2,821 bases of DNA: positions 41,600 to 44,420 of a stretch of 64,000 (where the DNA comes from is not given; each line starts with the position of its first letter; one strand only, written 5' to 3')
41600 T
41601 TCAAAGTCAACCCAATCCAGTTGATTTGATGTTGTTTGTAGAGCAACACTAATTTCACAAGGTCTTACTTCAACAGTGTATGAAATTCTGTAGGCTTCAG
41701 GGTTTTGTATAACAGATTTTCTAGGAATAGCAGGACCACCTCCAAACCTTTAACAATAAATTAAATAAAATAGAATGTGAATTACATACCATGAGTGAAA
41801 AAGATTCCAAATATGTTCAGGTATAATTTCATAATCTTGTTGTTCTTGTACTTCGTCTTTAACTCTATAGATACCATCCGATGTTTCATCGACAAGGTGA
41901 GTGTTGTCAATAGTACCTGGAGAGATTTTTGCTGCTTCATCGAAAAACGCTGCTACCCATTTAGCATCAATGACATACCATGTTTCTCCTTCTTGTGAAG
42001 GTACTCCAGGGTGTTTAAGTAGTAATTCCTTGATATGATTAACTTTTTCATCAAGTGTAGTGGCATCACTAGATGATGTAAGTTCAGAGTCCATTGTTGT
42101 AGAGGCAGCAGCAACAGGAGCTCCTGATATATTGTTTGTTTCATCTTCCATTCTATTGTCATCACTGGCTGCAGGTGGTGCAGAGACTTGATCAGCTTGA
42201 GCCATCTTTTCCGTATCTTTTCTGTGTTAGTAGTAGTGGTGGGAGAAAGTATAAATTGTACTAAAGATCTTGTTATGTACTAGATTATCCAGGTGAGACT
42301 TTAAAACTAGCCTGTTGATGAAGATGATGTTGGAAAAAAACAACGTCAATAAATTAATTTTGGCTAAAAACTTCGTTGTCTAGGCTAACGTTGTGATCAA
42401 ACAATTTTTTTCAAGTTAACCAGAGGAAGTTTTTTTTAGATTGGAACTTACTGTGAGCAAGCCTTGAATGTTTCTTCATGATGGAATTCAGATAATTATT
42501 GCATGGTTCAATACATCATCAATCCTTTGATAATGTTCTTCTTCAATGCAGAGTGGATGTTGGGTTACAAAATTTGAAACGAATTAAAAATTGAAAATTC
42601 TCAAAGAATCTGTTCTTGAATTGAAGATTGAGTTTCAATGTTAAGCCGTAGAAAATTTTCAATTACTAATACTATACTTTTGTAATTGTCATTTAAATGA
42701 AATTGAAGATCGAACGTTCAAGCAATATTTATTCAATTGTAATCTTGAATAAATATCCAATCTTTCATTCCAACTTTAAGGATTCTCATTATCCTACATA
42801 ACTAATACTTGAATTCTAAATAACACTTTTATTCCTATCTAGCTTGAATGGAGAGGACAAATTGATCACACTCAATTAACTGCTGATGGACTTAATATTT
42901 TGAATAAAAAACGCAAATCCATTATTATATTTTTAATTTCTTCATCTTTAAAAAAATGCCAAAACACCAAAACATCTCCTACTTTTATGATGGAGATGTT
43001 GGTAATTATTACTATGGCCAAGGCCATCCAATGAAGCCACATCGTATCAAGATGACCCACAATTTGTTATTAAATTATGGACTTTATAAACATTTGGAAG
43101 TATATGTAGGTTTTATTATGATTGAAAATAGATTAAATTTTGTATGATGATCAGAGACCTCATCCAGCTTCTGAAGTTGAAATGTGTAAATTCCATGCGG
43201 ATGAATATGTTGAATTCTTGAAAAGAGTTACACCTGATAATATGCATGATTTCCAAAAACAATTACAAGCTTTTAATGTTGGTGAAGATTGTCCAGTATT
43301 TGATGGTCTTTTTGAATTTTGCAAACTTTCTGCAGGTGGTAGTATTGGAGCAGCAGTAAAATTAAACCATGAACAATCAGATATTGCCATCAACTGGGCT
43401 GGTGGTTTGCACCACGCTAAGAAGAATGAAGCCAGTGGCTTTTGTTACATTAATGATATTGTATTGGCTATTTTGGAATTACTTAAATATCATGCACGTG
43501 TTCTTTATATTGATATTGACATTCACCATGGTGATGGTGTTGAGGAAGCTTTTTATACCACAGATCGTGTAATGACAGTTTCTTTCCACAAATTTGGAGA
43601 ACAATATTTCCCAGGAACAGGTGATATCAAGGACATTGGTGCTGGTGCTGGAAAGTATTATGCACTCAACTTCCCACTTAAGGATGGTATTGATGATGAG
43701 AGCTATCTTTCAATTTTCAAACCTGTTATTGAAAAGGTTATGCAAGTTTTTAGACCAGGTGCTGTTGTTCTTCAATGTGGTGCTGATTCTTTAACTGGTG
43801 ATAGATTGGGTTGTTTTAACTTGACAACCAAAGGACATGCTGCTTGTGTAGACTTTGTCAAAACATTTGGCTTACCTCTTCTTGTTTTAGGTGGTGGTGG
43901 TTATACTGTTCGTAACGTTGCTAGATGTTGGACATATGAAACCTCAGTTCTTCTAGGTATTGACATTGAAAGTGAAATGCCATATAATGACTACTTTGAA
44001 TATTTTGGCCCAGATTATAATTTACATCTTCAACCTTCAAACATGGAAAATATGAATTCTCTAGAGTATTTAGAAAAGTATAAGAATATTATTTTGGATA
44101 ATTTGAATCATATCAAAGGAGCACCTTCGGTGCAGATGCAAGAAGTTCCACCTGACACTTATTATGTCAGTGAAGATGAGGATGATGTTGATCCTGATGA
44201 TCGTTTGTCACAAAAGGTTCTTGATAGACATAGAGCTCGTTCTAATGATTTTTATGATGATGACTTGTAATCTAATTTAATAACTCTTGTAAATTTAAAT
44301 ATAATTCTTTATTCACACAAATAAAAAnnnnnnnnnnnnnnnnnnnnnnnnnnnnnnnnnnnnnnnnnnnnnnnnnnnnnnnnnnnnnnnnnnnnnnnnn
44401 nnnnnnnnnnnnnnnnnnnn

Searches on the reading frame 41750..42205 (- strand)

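Call 48: search_protein_families(library=pfam, proteins=[window:41750-42205:-], max_evalue=0.001)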
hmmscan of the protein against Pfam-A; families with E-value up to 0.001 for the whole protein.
window:41750-42205:- (151 aa): 1 family
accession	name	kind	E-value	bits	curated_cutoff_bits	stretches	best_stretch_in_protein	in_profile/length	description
PF06337.17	DUSP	-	1.9e-14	54.3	29.3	1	73-140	1-65/77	DUSP domain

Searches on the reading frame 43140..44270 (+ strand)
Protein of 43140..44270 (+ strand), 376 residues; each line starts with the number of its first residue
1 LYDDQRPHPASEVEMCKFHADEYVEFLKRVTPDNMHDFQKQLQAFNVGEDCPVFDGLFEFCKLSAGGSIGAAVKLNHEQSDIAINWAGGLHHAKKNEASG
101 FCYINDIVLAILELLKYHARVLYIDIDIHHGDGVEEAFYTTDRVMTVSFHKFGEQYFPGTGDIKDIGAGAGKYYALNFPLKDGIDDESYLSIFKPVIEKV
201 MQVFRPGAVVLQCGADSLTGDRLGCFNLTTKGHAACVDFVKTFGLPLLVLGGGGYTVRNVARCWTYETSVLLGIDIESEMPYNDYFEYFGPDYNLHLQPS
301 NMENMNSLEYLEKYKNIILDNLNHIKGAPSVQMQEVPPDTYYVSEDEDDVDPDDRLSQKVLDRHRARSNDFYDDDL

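Call 48: search_protein_families(library=pfam, proteins=[window:43140-44270:+], max_evalue=0.001)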
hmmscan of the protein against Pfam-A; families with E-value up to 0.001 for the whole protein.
window:43140-44270:+ (376 aa): 1 family
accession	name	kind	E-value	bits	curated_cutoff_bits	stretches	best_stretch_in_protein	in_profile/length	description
PF00850.24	Hist_deacetyl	-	2e-84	283.9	27.9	1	6-270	28-297/298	Histone deacetylase domain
